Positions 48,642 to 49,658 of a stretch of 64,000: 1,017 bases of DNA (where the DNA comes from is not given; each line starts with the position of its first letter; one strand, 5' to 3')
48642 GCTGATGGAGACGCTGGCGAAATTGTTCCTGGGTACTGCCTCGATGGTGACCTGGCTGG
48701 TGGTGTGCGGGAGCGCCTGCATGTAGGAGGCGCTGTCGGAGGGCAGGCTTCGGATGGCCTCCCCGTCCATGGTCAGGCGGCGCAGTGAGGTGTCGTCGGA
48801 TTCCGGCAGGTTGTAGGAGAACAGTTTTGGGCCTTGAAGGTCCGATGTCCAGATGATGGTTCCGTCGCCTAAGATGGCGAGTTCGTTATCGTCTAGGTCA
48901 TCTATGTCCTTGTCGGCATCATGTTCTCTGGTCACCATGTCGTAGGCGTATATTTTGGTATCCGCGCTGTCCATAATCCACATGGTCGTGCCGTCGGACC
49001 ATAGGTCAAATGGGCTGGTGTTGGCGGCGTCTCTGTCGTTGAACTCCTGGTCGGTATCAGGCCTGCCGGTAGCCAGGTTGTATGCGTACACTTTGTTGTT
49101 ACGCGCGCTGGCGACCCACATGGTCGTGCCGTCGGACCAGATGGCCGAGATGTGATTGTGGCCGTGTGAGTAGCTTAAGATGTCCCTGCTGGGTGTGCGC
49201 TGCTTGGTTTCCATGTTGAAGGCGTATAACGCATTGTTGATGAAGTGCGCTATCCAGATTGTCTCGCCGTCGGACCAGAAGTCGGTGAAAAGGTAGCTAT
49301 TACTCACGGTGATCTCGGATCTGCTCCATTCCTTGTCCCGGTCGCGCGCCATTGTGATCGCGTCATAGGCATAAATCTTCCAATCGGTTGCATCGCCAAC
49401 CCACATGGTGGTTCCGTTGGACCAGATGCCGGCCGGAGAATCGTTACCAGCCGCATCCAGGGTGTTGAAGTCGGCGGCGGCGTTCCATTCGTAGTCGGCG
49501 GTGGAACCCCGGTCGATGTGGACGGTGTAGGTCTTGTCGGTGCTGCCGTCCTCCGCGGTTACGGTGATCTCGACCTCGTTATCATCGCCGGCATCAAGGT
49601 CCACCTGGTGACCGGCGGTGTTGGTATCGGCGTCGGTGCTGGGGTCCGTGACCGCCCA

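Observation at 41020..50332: Giant modular surface-protein gene: 5 x (beta-sandwich + five repeats) built from a repeat I cannot place in a named family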

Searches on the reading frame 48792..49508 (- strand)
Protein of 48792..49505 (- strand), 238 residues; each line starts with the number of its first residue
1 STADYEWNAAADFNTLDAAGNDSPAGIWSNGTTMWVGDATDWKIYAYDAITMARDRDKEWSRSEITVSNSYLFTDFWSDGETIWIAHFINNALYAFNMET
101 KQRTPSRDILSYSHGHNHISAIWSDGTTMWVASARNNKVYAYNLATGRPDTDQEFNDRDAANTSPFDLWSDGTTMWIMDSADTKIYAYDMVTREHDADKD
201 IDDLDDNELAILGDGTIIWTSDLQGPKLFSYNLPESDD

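Call 6: search_solved_structures(query=window:48792-49505:-, max_evalue=10, show_alignments=2)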
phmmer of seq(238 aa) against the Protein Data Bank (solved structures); distinct sequences matched with E-value up to 10: 10.
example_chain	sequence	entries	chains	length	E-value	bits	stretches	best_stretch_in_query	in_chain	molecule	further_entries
5ojp_A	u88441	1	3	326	0.17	14.6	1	16-92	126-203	Ycf48-like protein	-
5ojr_A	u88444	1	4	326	0.18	14.5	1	16-96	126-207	Ycf48-like protein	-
2xbg_A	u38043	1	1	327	0.19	14.5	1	16-96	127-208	YCF48-LIKE PROTEIN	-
5oj5_A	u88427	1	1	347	0.21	14.3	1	16-95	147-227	Ycf48-like protein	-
4am0_A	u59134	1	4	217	0.21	14.3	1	102-152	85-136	FAB 2H12, HEAVY CHAIN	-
2hkf_H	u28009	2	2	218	0.23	14.2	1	43-152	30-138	Immunoglobulin Heavy chain Fab fragment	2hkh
7dcc_A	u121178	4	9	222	0.43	13.3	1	95-148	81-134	The heavy chain of 3C1 fab | The heavy chain of 3C1 fab that binds with the up RBD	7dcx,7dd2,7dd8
4al8_H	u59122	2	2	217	0.44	13.3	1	101-152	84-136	FAB 2H12 HEAVY CHAIN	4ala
7vad_H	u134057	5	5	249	0.75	12.5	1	111-152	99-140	Fab heavy chain from antibody IgG clone number YN69202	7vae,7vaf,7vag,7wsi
3qpx_H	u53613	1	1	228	0.9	12.2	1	147-184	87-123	Fab C2507 heavy chain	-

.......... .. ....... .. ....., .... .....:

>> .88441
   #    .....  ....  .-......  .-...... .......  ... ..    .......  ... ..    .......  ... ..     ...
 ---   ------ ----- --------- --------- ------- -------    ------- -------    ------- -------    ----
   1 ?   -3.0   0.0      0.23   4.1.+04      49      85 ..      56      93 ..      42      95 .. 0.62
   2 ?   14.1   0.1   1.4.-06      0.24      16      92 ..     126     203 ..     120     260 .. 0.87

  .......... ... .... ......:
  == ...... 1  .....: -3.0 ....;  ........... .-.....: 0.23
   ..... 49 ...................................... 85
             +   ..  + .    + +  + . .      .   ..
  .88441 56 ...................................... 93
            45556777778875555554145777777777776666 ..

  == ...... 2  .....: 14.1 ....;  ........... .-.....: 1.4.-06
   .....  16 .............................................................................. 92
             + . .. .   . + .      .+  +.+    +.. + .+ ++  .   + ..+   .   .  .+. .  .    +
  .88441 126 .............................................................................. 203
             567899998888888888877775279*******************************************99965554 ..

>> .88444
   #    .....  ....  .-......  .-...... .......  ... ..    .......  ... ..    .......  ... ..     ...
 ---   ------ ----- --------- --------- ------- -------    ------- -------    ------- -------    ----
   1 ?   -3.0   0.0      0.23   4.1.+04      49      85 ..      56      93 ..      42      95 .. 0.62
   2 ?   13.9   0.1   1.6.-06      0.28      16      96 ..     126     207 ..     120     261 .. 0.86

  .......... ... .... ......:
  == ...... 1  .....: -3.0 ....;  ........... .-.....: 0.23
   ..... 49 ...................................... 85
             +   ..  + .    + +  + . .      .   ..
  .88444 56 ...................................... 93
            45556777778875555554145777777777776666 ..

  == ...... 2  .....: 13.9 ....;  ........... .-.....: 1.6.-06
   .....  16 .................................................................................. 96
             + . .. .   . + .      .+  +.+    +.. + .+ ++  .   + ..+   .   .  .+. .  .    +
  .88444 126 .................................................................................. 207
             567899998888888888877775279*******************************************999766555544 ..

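Call 33: predict_structure(alignment_id=A1)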
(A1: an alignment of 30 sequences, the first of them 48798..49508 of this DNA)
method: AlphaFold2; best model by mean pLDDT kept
length: 237 residues; sequences in the alignment: 30
mean_pLDDT: 92.2   pTM: 0.90
mean pLDDT of the five models: 92.2, 91.4, 91.3, 91.2, 90.4
residues with pLDDT >= 90: 192; 70-90: 38; 50-70: 7; < 50: 0
segments of 3 or more residues with pLDDT < 50: none
pLDDT, mean of each block of 10 residues (from residue 1): 96 91 95 96 95 95 87 89 94 94 95 77 97 91 93 80 87 96 94 94 93 96 95 93
secondary structure, 60 per line:
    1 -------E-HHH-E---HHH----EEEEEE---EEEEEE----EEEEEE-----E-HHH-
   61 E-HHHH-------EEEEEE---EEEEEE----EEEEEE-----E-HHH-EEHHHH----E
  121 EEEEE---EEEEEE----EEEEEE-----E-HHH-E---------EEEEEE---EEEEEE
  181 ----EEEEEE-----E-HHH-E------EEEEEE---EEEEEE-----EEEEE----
elements in order: E25-30 E34-39 E44-49 H63-66 E74-79 E83-88 E93-98 H112-115 E120-125 E129-134 E139-144 E166-171 E175-180 E185-190 E209-214 E218-223 E229-233

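Call 35: fold_search(model_id=the predicted structure, library=pdb)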
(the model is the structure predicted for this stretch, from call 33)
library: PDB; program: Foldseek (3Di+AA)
matches with E <= 10: 1695; with E <= 0.001: 1103
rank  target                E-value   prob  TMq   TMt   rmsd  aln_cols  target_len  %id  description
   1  6g6m                  3.3e-11  1.00  0.50  0.39   6.6       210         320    9  Crystal structure of the computationally designed Tako8 protein in P42212 (released 2018-11-28)
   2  6m90_A                3.5e-11  1.00  0.56  0.35   6.4       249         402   13  Monophosphorylated pSer33 b-Catenin peptide, b-TrCP/Skp1, NRX-2776 ternary complex (released 2019-04-03)
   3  6m92_A                3.9e-11  1.00  0.54  0.34   5.8       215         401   13  Monophosphorylated pSer33 b-Catenin peptide, b-TrCP/Skp1, NRX-2663 ternary complex (released 2019-04-03)
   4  6y7n_A                6.0e-11  1.00  0.51  0.40   6.7       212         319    9  The crystal structure of the eight-bladed symmetrical designer protein Tako8 in the presence of tellurotungstic Anders (released 2020-12-16)
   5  6wnx_G                6.0e-11  1.00  0.55  0.35   6.5       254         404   12  FBXW11-SKP1 in complex with a pSer33/pSer37 Beta-Catenin peptide (released 2020-05-06)
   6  22gw_D                9.7e-11  1.00  0.66  0.60   4.8       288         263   16  Crystal structure of the CJ1041C protein from Campylobacter jejuni in the apo form in space group P2 (released 2026-04-01)
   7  9tes_A                1.0e-10  1.00  0.56  0.40   6.2       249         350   13  Crystal structure of beta-TrCP bound by diphosphorylated PDCD4 degron peptide (released 2026-04-08)
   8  6wnx_D                1.1e-10  1.00  0.55  0.35   6.5       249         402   12  FBXW11-SKP1 in complex with a pSer33/pSer37 Beta-Catenin peptide (released 2020-05-06)
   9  6m93_A                1.3e-10  1.00  0.53  0.34   6.0       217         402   13  Monophosphorylated pSer33 b-Catenin peptide, b-TrCP/Skp1, NRX-1933 ternary complex (released 2019-04-03)
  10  6wnx_A                1.3e-10  1.00  0.54  0.34   6.8       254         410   12  FBXW11-SKP1 in complex with a pSer33/pSer37 Beta-Catenin peptide (released 2020-05-06)
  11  22gv_A                1.3e-10  1.00  0.65  0.59   5.5       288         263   15  Crystal structure of the CJ1041C protein from Campylobacter jejuni in complex with Ca2+ in space group P1 (released 2026-04-01)
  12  9tg7_A                1.9e-10  1.00  0.54  0.39   6.3       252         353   12  Crystal structure of beta-TrCP bound by monophosphorylated WEE1 degron peptide (released 2026-04-08)
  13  22gu                  2.1e-10  1.00  0.66  0.61   4.4       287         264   16  Crystal structure of the CJ1041C protein from Campylobacter jejuni in complex with Ca2+ in space group P212121 (released 2026-04-01)
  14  6y7o_A                2.1e-10  1.00  0.50  0.40   6.2       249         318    8  The complex between the eight-bladed symmetrical designer protein Tako8 and the silicotungstic acid Keggin (STA) (released 2020-12-16)
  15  22gv_B                2.2e-10  1.00  0.65  0.60   5.3       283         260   16  Crystal structure of the CJ1041C protein from Campylobacter jejuni in complex with Ca2+ in space group P1 (released 2026-04-01)
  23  2iwa                  8.5e-10  1.00  0.69  0.65   6.6       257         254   10  Unbound glutaminyl cyclotransferase from Carica papaya. (released 2006-07-04)
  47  2faw_A                9.7e-09  1.00  0.66  0.63   7.2       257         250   11  crystal structure of papaya glutaminyl cyclase (released 2006-10-03)
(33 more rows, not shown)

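Call 36: search_solved_structures(query=A1, max_evalue=10, show_alignments=2)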
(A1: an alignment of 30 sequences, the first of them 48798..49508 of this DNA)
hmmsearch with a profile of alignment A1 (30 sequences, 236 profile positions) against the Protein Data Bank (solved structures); distinct sequences matched with E-value up to 10: 5.
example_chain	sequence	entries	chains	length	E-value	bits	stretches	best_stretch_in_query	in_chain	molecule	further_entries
7plb_A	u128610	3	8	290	0.0023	20.5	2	169-193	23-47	Smp-30/Cgr1 family protein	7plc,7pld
1ri6_A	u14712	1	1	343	0.0078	18.8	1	33-209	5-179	putative isomerase ybhE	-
2z2p_A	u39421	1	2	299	0.095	15.2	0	157-227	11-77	Virginiamycin B lyase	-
22gu_A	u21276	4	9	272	0.099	15.2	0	104-187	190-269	CJ1041C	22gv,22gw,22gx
2z2n_A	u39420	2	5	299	0.32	13.5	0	157-178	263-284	virginiamycin B lyase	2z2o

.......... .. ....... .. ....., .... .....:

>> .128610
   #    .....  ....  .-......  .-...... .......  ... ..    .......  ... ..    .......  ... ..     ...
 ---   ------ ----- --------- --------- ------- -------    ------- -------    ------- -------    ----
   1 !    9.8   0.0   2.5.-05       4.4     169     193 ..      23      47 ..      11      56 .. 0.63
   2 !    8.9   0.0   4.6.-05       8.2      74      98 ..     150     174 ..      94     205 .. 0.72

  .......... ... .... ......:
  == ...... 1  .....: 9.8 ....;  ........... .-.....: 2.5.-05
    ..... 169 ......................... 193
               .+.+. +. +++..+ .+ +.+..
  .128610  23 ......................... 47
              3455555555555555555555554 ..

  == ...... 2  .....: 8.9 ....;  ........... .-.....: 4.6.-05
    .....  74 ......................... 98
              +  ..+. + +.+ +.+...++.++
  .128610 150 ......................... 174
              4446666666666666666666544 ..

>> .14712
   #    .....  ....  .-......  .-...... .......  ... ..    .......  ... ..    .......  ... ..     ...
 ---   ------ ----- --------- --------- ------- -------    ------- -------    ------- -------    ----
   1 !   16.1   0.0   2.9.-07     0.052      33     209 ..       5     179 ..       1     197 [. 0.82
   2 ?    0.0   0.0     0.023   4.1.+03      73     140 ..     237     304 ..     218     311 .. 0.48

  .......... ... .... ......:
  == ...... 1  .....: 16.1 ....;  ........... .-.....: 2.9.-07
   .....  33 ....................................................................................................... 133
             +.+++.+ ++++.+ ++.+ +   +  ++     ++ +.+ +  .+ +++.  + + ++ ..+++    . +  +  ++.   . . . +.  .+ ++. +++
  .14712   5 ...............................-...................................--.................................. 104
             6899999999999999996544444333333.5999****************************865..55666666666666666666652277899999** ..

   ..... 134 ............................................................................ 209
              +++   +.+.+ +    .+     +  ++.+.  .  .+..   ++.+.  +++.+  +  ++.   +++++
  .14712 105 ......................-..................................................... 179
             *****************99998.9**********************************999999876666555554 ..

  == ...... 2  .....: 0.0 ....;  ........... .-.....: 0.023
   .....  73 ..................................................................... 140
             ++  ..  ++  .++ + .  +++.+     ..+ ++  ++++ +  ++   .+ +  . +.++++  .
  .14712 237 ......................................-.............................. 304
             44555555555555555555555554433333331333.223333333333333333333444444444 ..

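Call 60: search_protein_families(library=pfam, alignment_id=A1, max_evalue=0.1)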
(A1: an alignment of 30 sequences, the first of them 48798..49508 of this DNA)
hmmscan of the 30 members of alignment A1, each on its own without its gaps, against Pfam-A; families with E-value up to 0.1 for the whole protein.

A. member 1, window:48798-49508:- (237 aa): 2 families
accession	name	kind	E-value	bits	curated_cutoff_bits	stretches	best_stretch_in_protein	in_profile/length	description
PF16755.11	Beta-prop_NUP159_NUP214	-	0.013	15.2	29.6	1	62-204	50-187/366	NUP159/214 beta propeller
PF08450.18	SGL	-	0.036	14.1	26.3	0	171-198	143-172/246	SMP-30/Gluconolactonase/LRE-like region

B. families by the number of members that match (of 30 scanned): 25 families
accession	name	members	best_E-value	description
PF22729.1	NCH3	22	7e-10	NACHT C-terminal Helical domain 3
PF08450.18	SGL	15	4.4e-09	SMP-30/Gluconolactonase/LRE-like region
PF01731.26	Arylesterase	8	0.00032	Arylesterase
PF03548.22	LolA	7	0.0001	Outer membrane lipoprotein carrier protein LolA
PF10282.15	Lactonase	7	0.0005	Lactonase, 7-bladed beta-propeller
PF13360.13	PQQ_2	2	4e-06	Outer membrane protein assembly factor BamB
PF21820.2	DUF6886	2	0.0015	Family of unknown function (DUF6886)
PF21268.3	Helic-prim_T7_N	2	0.0019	Bacteriophage T7 DNA helicase/primase, N-terminal a+b fold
PF17693.6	DUF5539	2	0.0021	Family of unknown function (DUF5539)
PF20464.3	MmeI_N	2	0.066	MmeI, N-terminal domain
PF12667.13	NigD_N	1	0.00015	NigD-like N-terminal OB domain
PF24684.1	Vgb_lyase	1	0.00034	Virginiamycin B lyase family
PF05685.18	Uma2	1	0.0008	Putative restriction endonuclease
PF05345.18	He_PIG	1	0.0018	Putative Ig domain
PF20483.3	Flavi_NS5_thumb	1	0.0055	Flavivirus RNA-directed RNA polymerase, thumb domain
PF01436.27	NHL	1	0.018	NHL repeat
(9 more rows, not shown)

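Call 62: search_protein_representatives(alignment_id=A1)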
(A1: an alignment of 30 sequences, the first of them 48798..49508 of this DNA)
Query: 30 sequences, 236 profile positions. Proteins with E-value up to 0.001 (for the whole library): 10734; up to 1e-10: 5284; up to 1e-30: 2387. The best 150 are listed.
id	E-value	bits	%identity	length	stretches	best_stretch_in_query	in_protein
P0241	0.0e+00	3172.2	-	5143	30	54-234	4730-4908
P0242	0.0e+00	2808.5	-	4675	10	1-236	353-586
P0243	0.0e+00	1731.3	-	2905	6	1-236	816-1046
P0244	0.0e+00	1678.1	-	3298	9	1-236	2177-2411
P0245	0.0e+00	1606.7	-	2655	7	3-234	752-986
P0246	0.0e+00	1498.1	-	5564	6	1-236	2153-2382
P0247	0.0e+00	1443.7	-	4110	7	1-235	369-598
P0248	0.0e+00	1425.0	-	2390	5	3-236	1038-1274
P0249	0.0e+00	1414.2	-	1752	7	23-226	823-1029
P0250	0.0e+00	1375.5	-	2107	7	11-236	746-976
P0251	0.0e+00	1353.5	-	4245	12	26-234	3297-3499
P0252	0.0e+00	1307.8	-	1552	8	25-234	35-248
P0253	0.0e+00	1230.9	-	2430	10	52-229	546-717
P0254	0.0e+00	1226.9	-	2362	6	1-236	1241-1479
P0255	0.0e+00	1200.5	-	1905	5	3-234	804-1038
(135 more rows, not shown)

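Call 63: search_protein_families(library=pfam, proteins=[P0248, P0243, P0242], max_evalue=0.00001)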
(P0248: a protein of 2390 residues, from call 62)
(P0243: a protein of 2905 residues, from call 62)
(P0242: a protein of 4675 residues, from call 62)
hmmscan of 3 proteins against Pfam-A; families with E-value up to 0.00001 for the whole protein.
P0248 (2390 aa): 6 families
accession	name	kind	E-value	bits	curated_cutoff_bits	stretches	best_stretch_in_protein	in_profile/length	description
PF01731.26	Arylesterase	-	2.2e-18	66.7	21.3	0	1880-1932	38-84/86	Arylesterase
PF04151.21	PPC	-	2.3e-12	48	25.9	0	431-499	3-68/70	Bacterial pre-peptidase C-terminal domain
PF19078.6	Big_12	-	1.2e-11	45.1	27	1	2266-2341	17-96/102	Bacterial Ig-like domain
PF00041.27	fn3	-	3.4e-10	40.4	25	1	2046-2131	13-83/84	Fibronectin type III domain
PF07453.19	NUMOD1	-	1.5e-06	28.7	22.8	0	970-993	2-22/37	NUMOD1 domain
PF14734.12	DUF4469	-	9.9e-06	25.9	22.6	0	608-627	67-86/101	Domain of unknown function (DUF4469) with IG-like fold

P0243 (2905 aa): 6 families
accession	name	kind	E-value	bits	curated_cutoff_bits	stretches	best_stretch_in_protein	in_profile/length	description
PF12733.13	Cadherin-like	-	3e-76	252.4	24.2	6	1053-1142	1-88/89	Cadherin-like beta sandwich domain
PF00041.27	fn3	-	8.9e-62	205.7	25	5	53-143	2-83/84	Fibronectin type III domain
PF25059.1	FN3_DSCAM-DSCAML_C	-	4e-17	62.8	39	0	2687-2759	15-82/89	DSCAM/DSCAML C-terminal Fn3-like domain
PF19755.4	DUF6242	-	3.3e-10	40.6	29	0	1731-1856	63-179/217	Domain of unknown function (DUF6242)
PF22729.1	NCH3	-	6.1e-09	36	27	0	878-904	35-61/74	NACHT C-terminal Helical domain 3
PF01108.23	Tissue_fac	-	1.5e-06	28.5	27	0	32-136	3-106/107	Tissue factor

P0242 (4675 aa): 6 families
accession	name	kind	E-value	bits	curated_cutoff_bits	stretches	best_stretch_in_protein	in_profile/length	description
PF12733.13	Cadherin-like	-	3.5e-133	434.8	24.2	10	932-1021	1-88/89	Cadherin-like beta sandwich domain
PF00041.27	fn3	-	3.8e-88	290.2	25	9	4443-4525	2-79/84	Fibronectin type III domain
PF25059.1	FN3_DSCAM-DSCAML_C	-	1.8e-28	99.2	39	0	4471-4526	19-76/89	DSCAM/DSCAML C-terminal Fn3-like domain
PF19755.4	DUF6242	-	1.1e-17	65.1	29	0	957-1114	65-210/217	Domain of unknown function (DUF6242)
PF21605.3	CRLF2-like_D2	-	1.3e-10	41.7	27.3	0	3956-3998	4-44/94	Cytokine receptor-like factor 2-like, D2 domain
PF19119.5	DUF5803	-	7.2e-09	35.9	25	0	4135-4183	107-154/196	Family of unknown function (DUF5803)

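Call 86: find_encoding_contigs(protein=P0243, flank=8000, max_places=2)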
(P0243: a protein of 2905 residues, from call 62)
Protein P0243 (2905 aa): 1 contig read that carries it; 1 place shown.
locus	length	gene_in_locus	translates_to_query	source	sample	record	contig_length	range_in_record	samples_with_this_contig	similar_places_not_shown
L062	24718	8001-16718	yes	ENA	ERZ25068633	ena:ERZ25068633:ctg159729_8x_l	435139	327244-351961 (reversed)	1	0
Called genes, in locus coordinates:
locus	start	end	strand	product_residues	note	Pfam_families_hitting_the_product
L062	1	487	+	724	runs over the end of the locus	PF00089:Trypsin, PF13365:Trypsin_2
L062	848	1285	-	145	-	PF13560:HTH_31 (weak), PF01381:HTH_3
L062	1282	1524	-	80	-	PF22014:DUF6932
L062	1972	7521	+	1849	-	-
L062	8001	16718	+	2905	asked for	PF00041:fn3, PF01108:Tissue_fac (faint), PF25059:FN3_DSCAM-DSCAML_C (faint), PF00041:fn3, PF12733:Cadherin-like (weak), PF19755:DUF6242 (faint), PF12733:Cadherin-like, PF00041:fn3, +2 more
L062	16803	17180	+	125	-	-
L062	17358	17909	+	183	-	-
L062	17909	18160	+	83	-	-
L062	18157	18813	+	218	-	-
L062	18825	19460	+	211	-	PF01385:OrfB_IS605 (weak), PF07282:Cas12f1-like_TNB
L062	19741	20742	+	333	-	PF01385:OrfB_IS605, PF07282:Cas12f1-like_TNB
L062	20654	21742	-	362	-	PF00079:Serpin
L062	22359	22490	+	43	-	-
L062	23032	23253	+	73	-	-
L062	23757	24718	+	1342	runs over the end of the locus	PF00041:fn3, PF16656:Pur_ac_phosph_N (faint), PF25788:Ig_Rha78A_N (faint), PF25833:Fn3_SaeA_3rd (faint), PF00041:fn3, PF01522:Polysacc_deac_1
